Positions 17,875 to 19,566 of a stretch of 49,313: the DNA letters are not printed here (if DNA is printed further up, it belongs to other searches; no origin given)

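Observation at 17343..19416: Corrinoid protein plus MtmB-family methyltransferase that lacks the pyrrolysine codon: possible new substrate class (secondary amine such as sarcosine or an N-methyl heterocycle)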

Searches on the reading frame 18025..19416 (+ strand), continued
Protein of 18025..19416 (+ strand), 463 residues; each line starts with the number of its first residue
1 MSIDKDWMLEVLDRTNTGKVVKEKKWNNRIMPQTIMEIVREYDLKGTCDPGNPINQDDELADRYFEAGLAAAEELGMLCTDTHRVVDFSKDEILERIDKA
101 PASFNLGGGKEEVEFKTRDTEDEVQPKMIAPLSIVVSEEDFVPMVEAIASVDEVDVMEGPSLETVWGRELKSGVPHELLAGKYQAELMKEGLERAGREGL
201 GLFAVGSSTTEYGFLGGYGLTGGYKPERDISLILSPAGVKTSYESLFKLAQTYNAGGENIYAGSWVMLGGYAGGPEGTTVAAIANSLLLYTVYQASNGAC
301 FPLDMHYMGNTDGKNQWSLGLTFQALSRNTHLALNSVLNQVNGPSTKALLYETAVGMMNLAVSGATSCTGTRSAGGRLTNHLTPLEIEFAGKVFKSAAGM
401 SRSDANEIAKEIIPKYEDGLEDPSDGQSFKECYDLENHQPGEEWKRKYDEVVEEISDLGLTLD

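Call 75: search_protein_families(library=ncbifam, proteins=[L069:11417-12799:+, L029:2254-3684:+, L046:2568-4013:+, L048:5489-6871:+, L053:11157-12572:+, L059:15200-16558:-, L061:5185-6777:-, L069:6735-9077:+, L026:6556-9261:+, L040:5543-8068:+], max_evalue=1e-20)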
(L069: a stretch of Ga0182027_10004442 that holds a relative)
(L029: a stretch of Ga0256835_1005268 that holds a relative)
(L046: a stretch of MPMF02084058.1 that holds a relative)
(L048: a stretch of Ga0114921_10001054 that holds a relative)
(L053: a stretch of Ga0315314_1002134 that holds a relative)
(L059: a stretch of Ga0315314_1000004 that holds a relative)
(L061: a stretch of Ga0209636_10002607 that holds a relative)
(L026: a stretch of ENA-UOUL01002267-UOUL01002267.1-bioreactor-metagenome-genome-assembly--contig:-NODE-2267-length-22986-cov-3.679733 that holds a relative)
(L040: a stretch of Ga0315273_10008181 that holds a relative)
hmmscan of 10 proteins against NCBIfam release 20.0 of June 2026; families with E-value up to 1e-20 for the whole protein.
L069:11417-12799:+ (460 aa): 20 families
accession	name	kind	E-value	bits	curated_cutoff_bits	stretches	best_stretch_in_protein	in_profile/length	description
NF005557.0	PRK07228.1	equivalog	1.2e-128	429.7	522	1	2-449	4-441/445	5'-deoxyadenosine deaminase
NF004701.0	PRK06038.1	equivalog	1.4e-115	386.4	609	1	2-441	7-422/432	N-ethylammeline chlorohydrolase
NF006549.0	PRK09045.1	equivalog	4.9e-104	348.4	540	1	6-440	15-434/444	TRZ/ATZ family hydrolase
NF006252.0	PRK08393.1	equivalog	3e-98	329.6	617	1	20-440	20-418/424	N-ethylammeline chlorohydrolase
NF012037.0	PRK15493.1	equivalog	5.5e-84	282.5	779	1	3-439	5-427/435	bifunctional S-methyl-5'-thioadenosine deaminase/S-adenosylhomocysteine deaminase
NF006055.0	PRK08203.1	equivalog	4.5e-77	259.5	532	1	2-446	8-451/455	8-oxoguanine deaminase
NF004995.0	PRK06380.1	subfamily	1.2e-69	235.3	567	2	210-434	187-412/418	metal-dependent hydrolase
NF006056.0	PRK08204.1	subfamily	2.3e-68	231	391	1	2-447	6-442/449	hypothetical protein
NF005211.0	PRK06687.1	equivalog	8.2e-68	229.1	703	1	2-430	3-418/419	TRZ/ATZ family protein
NF005540.0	PRK07203.1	equivalog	6.9e-65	219.4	444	1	1-446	2-439/444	putative aminohydrolase SsnA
TIGR03314.1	Se_ssnA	subfamily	7.5e-63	212.9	455.5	1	1-445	1-437/441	putative selenium metabolism protein SsnA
TIGR02967.1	guan_deamin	equivalog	1.1e-57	195.9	375.4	1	16-391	2-367/401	guanine deaminase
NF006679.0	PRK09228.1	subfamily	7.9e-57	192.9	351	1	14-392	25-393/433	guanine deaminase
NF009059.0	PRK12393.1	equivalog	4e-56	190.6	543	1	22-445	30-455/460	amidohydrolase family protein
NF004801.0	PRK06151.1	subfamily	2.7e-54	184.8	416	1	14-441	18-458/491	chlorohydrolase family protein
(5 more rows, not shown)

L029:2254-3684:+ (476 aa): 23 families
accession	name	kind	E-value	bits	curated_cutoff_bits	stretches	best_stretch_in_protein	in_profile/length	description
NF005557.0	PRK07228.1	equivalog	1e-133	446.3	522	1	17-465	3-441/445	5'-deoxyadenosine deaminase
NF004701.0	PRK06038.1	equivalog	2.5e-121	405.4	609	1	16-464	5-429/432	N-ethylammeline chlorohydrolase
NF006549.0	PRK09045.1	equivalog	1.5e-108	363.3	540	1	18-462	11-440/444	TRZ/ATZ family hydrolase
NF006252.0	PRK08393.1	equivalog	1.3e-105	353.9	617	1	29-459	14-421/424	N-ethylammeline chlorohydrolase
NF006055.0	PRK08203.1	equivalog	3.7e-93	312.6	532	1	14-464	4-453/455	8-oxoguanine deaminase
NF012037.0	PRK15493.1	equivalog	1.3e-89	301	779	1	19-455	5-427/435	bifunctional S-methyl-5'-thioadenosine deaminase/S-adenosylhomocysteine deaminase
NF005211.0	PRK06687.1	equivalog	3.7e-81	273.1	703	1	18-446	3-418/419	TRZ/ATZ family protein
NF004995.0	PRK06380.1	subfamily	4.1e-79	266.5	567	1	18-450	4-412/418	metal-dependent hydrolase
NF006056.0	PRK08204.1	subfamily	1.7e-72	244.6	391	1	16-465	4-444/449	hypothetical protein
NF005540.0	PRK07203.1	equivalog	8.2e-67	225.7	444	1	17-465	2-442/444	putative aminohydrolase SsnA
TIGR03314.1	Se_ssnA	subfamily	3e-65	220.8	455.5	1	17-465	1-441/441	putative selenium metabolism protein SsnA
NF009059.0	PRK12393.1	equivalog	1.7e-64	218.3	543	1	36-464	28-458/460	amidohydrolase family protein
NF004801.0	PRK06151.1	subfamily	1.4e-57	195.6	416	1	28-463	16-464/491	chlorohydrolase family protein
NF006679.0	PRK09228.1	subfamily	2.6e-54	184.6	351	1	27-406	22-391/433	guanine deaminase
TIGR02967.1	guan_deamin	equivalog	3.6e-54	184.3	375.4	1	32-405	2-365/401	guanine deaminase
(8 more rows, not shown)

L046:2568-4013:+ (481 aa): 20 families
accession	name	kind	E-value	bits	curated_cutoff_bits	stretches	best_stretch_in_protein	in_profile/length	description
NF005557.0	PRK07228.1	equivalog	4.3e-86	289.4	522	1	19-467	3-442/445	5'-deoxyadenosine deaminase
NF006055.0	PRK08203.1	equivalog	1.1e-75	254.9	532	1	19-466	7-454/455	8-oxoguanine deaminase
NF004701.0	PRK06038.1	equivalog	2.4e-75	253.9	609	1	16-465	3-429/432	N-ethylammeline chlorohydrolase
NF006252.0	PRK08393.1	equivalog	3e-66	224.2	617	1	28-457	11-418/424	N-ethylammeline chlorohydrolase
NF006549.0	PRK09045.1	equivalog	1.4e-64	218.4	540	1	14-464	5-441/444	TRZ/ATZ family hydrolase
NF009059.0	PRK12393.1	equivalog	5.8e-59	200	543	1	38-466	28-459/460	amidohydrolase family protein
NF012037.0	PRK15493.1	equivalog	2.8e-54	184.6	779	1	24-453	8-424/435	bifunctional S-methyl-5'-thioadenosine deaminase/S-adenosylhomocysteine deaminase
NF006056.0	PRK08204.1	subfamily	4.9e-54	183.8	391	1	19-466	5-444/449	hypothetical protein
NF005540.0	PRK07203.1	equivalog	2.2e-50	171.6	444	1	19-465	2-441/444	putative aminohydrolase SsnA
TIGR03314.1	Se_ssnA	subfamily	1.5e-47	162.5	455.5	1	19-462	1-437/441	putative selenium metabolism protein SsnA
NF006681.0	PRK09229.1-2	equivalog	2.3e-47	161.8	362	1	33-450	16-437/451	formimidoylglutamate deiminase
NF004801.0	PRK06151.1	subfamily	1.2e-46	159.5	416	1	220-464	213-464/491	chlorohydrolase family protein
NF004995.0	PRK06380.1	subfamily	1.9e-46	158.9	567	1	224-451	180-412/418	metal-dependent hydrolase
NF005211.0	PRK06687.1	equivalog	1.3e-45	155.9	703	1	25-447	8-418/419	TRZ/ATZ family protein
TIGR02967.1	guan_deamin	equivalog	2.5e-37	128.9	375.4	1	35-404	3-363/401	guanine deaminase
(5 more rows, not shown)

L048:5489-6871:+ (460 aa): 21 families
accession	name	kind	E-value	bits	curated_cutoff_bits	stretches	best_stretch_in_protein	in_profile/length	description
NF005557.0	PRK07228.1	equivalog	1.5e-124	416.1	522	1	4-452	3-442/445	5'-deoxyadenosine deaminase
NF004701.0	PRK06038.1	equivalog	2.7e-124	415.2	609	1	3-450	5-429/432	N-ethylammeline chlorohydrolase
NF006252.0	PRK08393.1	equivalog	2.3e-97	326.7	617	1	4-447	3-423/424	N-ethylammeline chlorohydrolase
NF006055.0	PRK08203.1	equivalog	1.4e-95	320.5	532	1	4-450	7-453/455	8-oxoguanine deaminase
NF006549.0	PRK09045.1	equivalog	2.9e-95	319.5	540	1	4-445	10-437/444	TRZ/ATZ family hydrolase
NF004995.0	PRK06380.1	subfamily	7.6e-88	295.3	567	1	4-438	3-414/418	metal-dependent hydrolase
NF005540.0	PRK07203.1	equivalog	3.1e-79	266.7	444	1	4-448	2-439/444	putative aminohydrolase SsnA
TIGR03314.1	Se_ssnA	subfamily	2.1e-76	257.6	455.5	1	4-447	1-437/441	putative selenium metabolism protein SsnA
NF012037.0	PRK15493.1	equivalog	2.3e-73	247.4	779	1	8-442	7-428/435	bifunctional S-methyl-5'-thioadenosine deaminase/S-adenosylhomocysteine deaminase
NF009059.0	PRK12393.1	equivalog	7.1e-73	245.9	543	1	4-450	7-458/460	amidohydrolase family protein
NF006056.0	PRK08204.1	subfamily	2.1e-69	234.4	391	1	3-451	4-444/449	hypothetical protein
NF005211.0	PRK06687.1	equivalog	1.5e-63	215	703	1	10-432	8-418/419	TRZ/ATZ family protein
TIGR02967.1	guan_deamin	equivalog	4.2e-61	207.1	375.4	1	20-393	3-367/401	guanine deaminase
NF006679.0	PRK09228.1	subfamily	3.2e-58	197.5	351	1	14-396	22-395/433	guanine deaminase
NF004801.0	PRK06151.1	subfamily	2.1e-49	168.7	416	1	177-450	189-465/491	chlorohydrolase family protein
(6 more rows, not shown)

L053:11157-12572:+ (471 aa): 21 families
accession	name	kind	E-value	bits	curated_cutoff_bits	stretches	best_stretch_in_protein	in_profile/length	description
NF005557.0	PRK07228.1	equivalog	9.6e-116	387.1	522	1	3-455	3-443/445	5'-deoxyadenosine deaminase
NF004701.0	PRK06038.1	equivalog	1.2e-108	363.7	609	1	4-452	7-429/432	N-ethylammeline chlorohydrolase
NF006549.0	PRK09045.1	equivalog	7.1e-100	334.7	540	1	3-448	10-438/444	TRZ/ATZ family hydrolase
NF006252.0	PRK08393.1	equivalog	1.1e-90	304.8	617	1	13-449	12-423/424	N-ethylammeline chlorohydrolase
NF006055.0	PRK08203.1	equivalog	1.7e-84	284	532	1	3-452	7-453/455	8-oxoguanine deaminase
NF004995.0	PRK06380.1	subfamily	9e-76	255.5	567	1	1-439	1-413/418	metal-dependent hydrolase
NF005211.0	PRK06687.1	equivalog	1.3e-71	241.6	703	1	5-434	4-418/419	TRZ/ATZ family protein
TIGR03314.1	Se_ssnA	subfamily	1.4e-69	235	455.5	1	4-449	2-437/441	putative selenium metabolism protein SsnA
NF005540.0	PRK07203.1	equivalog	1.9e-69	234.4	444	1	3-450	2-439/444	putative aminohydrolase SsnA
NF006056.0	PRK08204.1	subfamily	1e-68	232.2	391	1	3-455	5-446/449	hypothetical protein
NF009059.0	PRK12393.1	equivalog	1.8e-68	231.4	543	1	13-452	19-458/460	amidohydrolase family protein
NF012037.0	PRK15493.1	equivalog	5.2e-68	229.8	779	1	3-447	3-431/435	bifunctional S-methyl-5'-thioadenosine deaminase/S-adenosylhomocysteine deaminase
TIGR02967.1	guan_deamin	equivalog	1.3e-54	185.8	375.4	1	20-392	4-364/401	guanine deaminase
NF006679.0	PRK09228.1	subfamily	1.3e-53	182.3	351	1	3-392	12-389/433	guanine deaminase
NF004801.0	PRK06151.1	subfamily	1.2e-51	176.1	416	1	10-465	11-473/491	chlorohydrolase family protein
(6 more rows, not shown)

L059:15200-16558:- (452 aa): 20 families
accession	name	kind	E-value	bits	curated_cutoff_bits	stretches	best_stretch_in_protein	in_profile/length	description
NF004701.0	PRK06038.1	equivalog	9.8e-115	383.7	609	1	1-441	3-430/432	N-ethylammeline chlorohydrolase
NF005557.0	PRK07228.1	equivalog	5.3e-111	371.5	522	1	3-443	2-443/445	5'-deoxyadenosine deaminase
NF006252.0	PRK08393.1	equivalog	1.3e-97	327.5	617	1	3-436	2-422/424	N-ethylammeline chlorohydrolase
NF006549.0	PRK09045.1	equivalog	7.3e-90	301.7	540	1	4-434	10-436/444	TRZ/ATZ family hydrolase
NF006055.0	PRK08203.1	equivalog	1.9e-83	280.5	532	1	3-440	6-453/455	8-oxoguanine deaminase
NF005540.0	PRK07203.1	equivalog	1.2e-74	251.5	444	1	4-440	2-441/444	putative aminohydrolase SsnA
TIGR03314.1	Se_ssnA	subfamily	4.9e-71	239.9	455.5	1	4-438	1-438/441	putative selenium metabolism protein SsnA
NF006056.0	PRK08204.1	subfamily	6.7e-71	239.4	391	1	2-442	3-445/449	hypothetical protein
NF012037.0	PRK15493.1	equivalog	2.7e-68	230.7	779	1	8-429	7-426/435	bifunctional S-methyl-5'-thioadenosine deaminase/S-adenosylhomocysteine deaminase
NF004995.0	PRK06380.1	subfamily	5.6e-68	229.8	567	1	3-427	2-413/418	metal-dependent hydrolase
NF009059.0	PRK12393.1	equivalog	3.6e-60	204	543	1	2-440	5-458/460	amidohydrolase family protein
NF005211.0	PRK06687.1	equivalog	9.1e-57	192.7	703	1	10-414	8-410/419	TRZ/ATZ family protein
TIGR02967.1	guan_deamin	equivalog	1.3e-53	182.5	375.4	1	19-379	2-363/401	guanine deaminase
NF006679.0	PRK09228.1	subfamily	4.4e-48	164.1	351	1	14-379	22-388/433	guanine deaminase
NF004801.0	PRK06151.1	subfamily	3.9e-47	161.2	416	1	166-438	183-463/491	chlorohydrolase family protein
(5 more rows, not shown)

L061:5185-6777:- (530 aa): 17 families
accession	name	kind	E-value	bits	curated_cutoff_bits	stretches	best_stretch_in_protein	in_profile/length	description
NF004701.0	PRK06038.1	equivalog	1.6e-72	244.6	609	1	203-486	150-428/432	N-ethylammeline chlorohydrolase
NF005557.0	PRK07228.1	equivalog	1.2e-66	225.2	522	1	207-488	161-441/445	5'-deoxyadenosine deaminase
NF006549.0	PRK09045.1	equivalog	3.6e-65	220.3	540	1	207-484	167-439/444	TRZ/ATZ family hydrolase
NF006055.0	PRK08203.1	equivalog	4.4e-60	203.5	532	1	215-486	186-452/455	8-oxoguanine deaminase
NF006252.0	PRK08393.1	equivalog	2.8e-58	197.9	617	1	226-482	171-421/424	N-ethylammeline chlorohydrolase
NF005540.0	PRK07203.1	equivalog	2.3e-52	178.1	444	1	241-484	202-438/444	putative aminohydrolase SsnA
NF009059.0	PRK12393.1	equivalog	1.3e-49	169.2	543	1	209-486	183-457/460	amidohydrolase family protein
TIGR03314.1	Se_ssnA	subfamily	2.2e-47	161.9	455.5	1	23-479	15-432/441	putative selenium metabolism protein SsnA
NF004995.0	PRK06380.1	subfamily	1.8e-43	149.1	567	1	228-473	170-412/418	metal-dependent hydrolase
NF004801.0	PRK06151.1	subfamily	1.2e-38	133.3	416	1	115-478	112-456/491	chlorohydrolase family protein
NF006056.0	PRK08204.1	subfamily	7e-37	127.2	391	1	278-491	229-447/449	hypothetical protein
NF005211.0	PRK06687.1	equivalog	3.2e-33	115.1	703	1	193-465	146-414/419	TRZ/ATZ family protein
TIGR02967.1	guan_deamin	equivalog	3.2e-31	108.7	375.4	1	216-424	159-364/401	guanine deaminase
NF006679.0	PRK09228.1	subfamily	3.2e-29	101.9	351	1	213-424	181-389/433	guanine deaminase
NF006681.0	PRK09229.1-2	equivalog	2.9e-27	95.5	362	1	229-474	200-440/451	formimidoylglutamate deiminase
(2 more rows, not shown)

L069:6735-9077:+ (780 aa): 13 families
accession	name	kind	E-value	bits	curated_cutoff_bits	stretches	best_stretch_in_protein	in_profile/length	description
TIGR03194.1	4hydrxCoA_A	equivalog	3.7e-178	594.3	994.55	1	12-756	2-746/746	4-hydroxybenzoyl-CoA reductase subunit alpha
NF043082.1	XdhA_XDHase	equivalog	6.7e-165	550.3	780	1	7-757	1-753/758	xanthine dehydrogenase subunit XdhA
NF007426.0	PRK09970.1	equivalog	8.6e-159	530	916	1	4-756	3-755/761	xanthine dehydrogenase molybdenum-binding subunit XdhA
TIGR03196.1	pucD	equivalog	1.9e-131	439.9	783.65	1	6-752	2-754/763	xanthine dehydrogenase subunit D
NF041018.1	glyceraldDH_alpha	equivalog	1.1e-118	397.7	790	1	6-752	2-740/741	glyceraldehyde dehydrogenase subunit alpha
TIGR03311.1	Se_dep_XDH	equivalog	1e-106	358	830.45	1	6-542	161-682/848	selenium-dependent xanthine dehydrogenase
NF045668.1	pterin_aldehy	equivalog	4.8e-98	329.4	1100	2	3-538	171-718/905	molybdopterin-dependent aldehyde oxidoreductase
NF041671.1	peri_hyde_PaoC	equivalog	2.3e-95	320.5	1180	2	4-538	15-533/735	aldehyde oxidoreductase molybdenum-binding subunit PaoC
NF040766.1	CODH_aero_grp5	exception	1.1e-93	314.9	950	2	5-573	3-588/785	aerobic carbon-monoxide dehydrogenase large subunit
TIGR02416.1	CO_dehy_Mo_lg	equivalog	1.2e-89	301.5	991.15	1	22-753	8-768/770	aerobic carbon-monoxide dehydrogenase large subunit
TIGR03313.1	Se_sel_red_Mo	hypoth_equivalog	2.2e-86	290.5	1101.9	1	161-756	353-949/951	molybdopterin-dependent oxidoreductase Mo/Fe-S-binding subunit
TIGR02965.1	xanthine_xdhB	equivalog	1.8e-85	287.7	849.5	1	10-751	4-749/758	xanthine dehydrogenase molybdopterin binding subunit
TIGR02969.1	mam_aldehyde_ox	subfamily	1.5e-52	178.4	1912.3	1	6-722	575-1264/1330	aldehyde oxidase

L026:6556-9261:+ (901 aa): 13 families
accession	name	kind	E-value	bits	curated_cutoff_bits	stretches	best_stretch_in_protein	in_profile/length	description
TIGR03196.1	pucD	equivalog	1.7e-158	529.4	783.65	1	131-879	3-754/763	xanthine dehydrogenase subunit D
TIGR03194.1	4hydrxCoA_A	equivalog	2.8e-148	495.5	994.55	1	137-880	3-743/746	4-hydroxybenzoyl-CoA reductase subunit alpha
NF043082.1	XdhA_XDHase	equivalog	1.6e-142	476.3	780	1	131-879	1-748/758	xanthine dehydrogenase subunit XdhA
NF007426.0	PRK09970.1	equivalog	8.9e-135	450.6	916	1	128-879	3-751/761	xanthine dehydrogenase molybdenum-binding subunit XdhA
TIGR03311.1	Se_dep_XDH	equivalog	5e-123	411.9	830.45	1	129-681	160-687/848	selenium-dependent xanthine dehydrogenase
NF045668.1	pterin_aldehy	equivalog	8.3e-118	394.8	1100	2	129-670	173-718/905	molybdopterin-dependent aldehyde oxidoreductase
TIGR02965.1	xanthine_xdhB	equivalog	5.2e-107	358.9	849.5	1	137-866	7-734/758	xanthine dehydrogenase molybdopterin binding subunit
NF041018.1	glyceraldDH_alpha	equivalog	2e-102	343.9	790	1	129-879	1-740/741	glyceraldehyde dehydrogenase subunit alpha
NF040766.1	CODH_aero_grp5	exception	1.9e-88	297.5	950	2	129-685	3-568/785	aerobic carbon-monoxide dehydrogenase large subunit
NF041671.1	peri_hyde_PaoC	equivalog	4.6e-86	289.8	1180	1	125-880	12-728/735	aldehyde oxidoreductase molybdenum-binding subunit PaoC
TIGR02416.1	CO_dehy_Mo_lg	equivalog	1.8e-81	274.4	991.15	1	144-865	6-750/770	aerobic carbon-monoxide dehydrogenase large subunit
TIGR03313.1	Se_sel_red_Mo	hypoth_equivalog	1.6e-79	267.7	1101.9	1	293-880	367-946/951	molybdopterin-dependent oxidoreductase Mo/Fe-S-binding subunit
TIGR02969.1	mam_aldehyde_ox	subfamily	1.3e-47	162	1912.3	1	128-831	573-1245/1330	aldehyde oxidase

L040:5543-8068:+ (841 aa): 13 families
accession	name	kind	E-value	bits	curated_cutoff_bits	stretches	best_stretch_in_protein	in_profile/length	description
TIGR03196.1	pucD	equivalog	3.9e-170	567.8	783.65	2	123-655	4-543/763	xanthine dehydrogenase subunit D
TIGR03311.1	Se_dep_XDH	equivalog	7.1e-145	484.2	830.45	1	119-829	160-841/848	selenium-dependent xanthine dehydrogenase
TIGR03194.1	4hydrxCoA_A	equivalog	2.3e-139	466.1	994.55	2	127-655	3-530/746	4-hydroxybenzoyl-CoA reductase subunit alpha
NF043082.1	XdhA_XDHase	equivalog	8.7e-138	460.6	780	2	121-653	1-544/758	xanthine dehydrogenase subunit XdhA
NF007426.0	PRK09970.1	equivalog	2.3e-132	442.6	916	2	119-654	4-548/761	xanthine dehydrogenase molybdenum-binding subunit XdhA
NF045668.1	pterin_aldehy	equivalog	6.8e-106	355.3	1100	1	119-838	173-904/905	molybdopterin-dependent aldehyde oxidoreductase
NF041018.1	glyceraldDH_alpha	equivalog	1.1e-95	321.7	790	2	123-654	5-543/741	glyceraldehyde dehydrogenase subunit alpha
TIGR03313.1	Se_sel_red_Mo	hypoth_equivalog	1.6e-95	320.7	1101.9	2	265-839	351-950/951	molybdopterin-dependent oxidoreductase Mo/Fe-S-binding subunit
TIGR02965.1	xanthine_xdhB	equivalog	3.6e-90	303.2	849.5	1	130-656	10-534/758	xanthine dehydrogenase molybdopterin binding subunit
NF040766.1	CODH_aero_grp5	exception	7.2e-73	246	950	2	122-652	6-551/785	aerobic carbon-monoxide dehydrogenase large subunit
NF041671.1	peri_hyde_PaoC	equivalog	8.1e-70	236.1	1180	2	116-630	13-510/735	aldehyde oxidoreductase molybdenum-binding subunit PaoC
TIGR02416.1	CO_dehy_Mo_lg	equivalog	2.9e-69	234.1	991.15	1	134-648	6-554/770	aerobic carbon-monoxide dehydrogenase large subunit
TIGR02969.1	mam_aldehyde_ox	subfamily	8.4e-58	195.8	1912.3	1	116-819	571-1278/1330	aldehyde oxidase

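Call 76: find_encoding_contigs(protein=P0179, flank=8000, max_places=1)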
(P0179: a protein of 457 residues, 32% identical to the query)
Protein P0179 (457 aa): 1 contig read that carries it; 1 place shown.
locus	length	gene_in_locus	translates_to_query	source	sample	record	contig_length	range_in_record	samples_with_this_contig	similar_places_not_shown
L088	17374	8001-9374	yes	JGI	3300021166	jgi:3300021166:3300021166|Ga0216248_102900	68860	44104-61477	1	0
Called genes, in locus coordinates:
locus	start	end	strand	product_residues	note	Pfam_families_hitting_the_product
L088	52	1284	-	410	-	PF00990:GGDEF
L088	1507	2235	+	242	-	PF01169:GDT1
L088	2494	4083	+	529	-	-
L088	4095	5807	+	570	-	PF01979:Amidohydro_1, PF07969:Amidohydro_3 (weak), PF13382:Adenine_deam_C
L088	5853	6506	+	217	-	PF02607:B12-binding_2, PF02310:B12-binding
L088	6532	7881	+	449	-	PF01208:URO-D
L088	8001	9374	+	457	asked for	PF05369:MtmB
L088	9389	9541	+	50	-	-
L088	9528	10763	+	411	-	PF10114:PocR, PF00165:HTH_AraC (weak), PF12833:HTH_18, PF00165:HTH_AraC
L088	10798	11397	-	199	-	PF00440:TetR_N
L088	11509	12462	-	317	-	PF00583:Acetyltransf_1, PF13508:Acetyltransf_7 (weak)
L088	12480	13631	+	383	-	PF05816:TelA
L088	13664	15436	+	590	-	PF08439:Peptidase_M3_N, PF01432:Peptidase_M3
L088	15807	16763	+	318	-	PF20720:nSTAND3 (faint), PF00004:AAA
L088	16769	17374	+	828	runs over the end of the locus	PF27160:Y4kK_N (weak), PF00082:Peptidase_S8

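Call 77: find_encoding_contigs(protein=P0259, flank=8000, max_places=1)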
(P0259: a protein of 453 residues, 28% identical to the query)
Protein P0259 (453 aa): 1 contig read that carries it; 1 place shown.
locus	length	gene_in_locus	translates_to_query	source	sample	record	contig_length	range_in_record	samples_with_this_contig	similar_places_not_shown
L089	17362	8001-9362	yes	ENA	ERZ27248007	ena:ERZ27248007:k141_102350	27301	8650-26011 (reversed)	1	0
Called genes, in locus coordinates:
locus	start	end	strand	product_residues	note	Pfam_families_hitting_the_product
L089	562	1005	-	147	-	-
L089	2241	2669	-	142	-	-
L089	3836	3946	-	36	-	-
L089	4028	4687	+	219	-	PF01902:Diphthami_syn_2_N, PF28410:Diphthami_syn_2_C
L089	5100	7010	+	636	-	PF00111:Fer2, PF17650:RACo_linker, PF17651:Raco_middle, PF14574:RACo_C_ter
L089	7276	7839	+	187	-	-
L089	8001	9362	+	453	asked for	PF05369:MtmB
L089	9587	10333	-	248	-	PF02195:ParB_N (weak)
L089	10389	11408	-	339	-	PF01208:URO-D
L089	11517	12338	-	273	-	PF03807:F420_oxidored (faint), PF21455:PylD_N, PF01488:Shikimate_DH (weak)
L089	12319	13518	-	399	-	PF07478:Dala_Dala_lig_C (weak), PF02655:ATP-grasp_3, PF02222:ATP-grasp (weak), PF02786:CPSase_L_D2 (weak)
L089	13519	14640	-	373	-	PF04055:Radical_SAM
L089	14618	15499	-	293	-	PF01409:tRNA-synt_2d, PF17759:tRNA_synthFbeta, PF13393:tRNA-synt_His (weak)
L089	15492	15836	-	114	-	-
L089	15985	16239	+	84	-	-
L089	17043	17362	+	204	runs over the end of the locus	PF05369:MtmB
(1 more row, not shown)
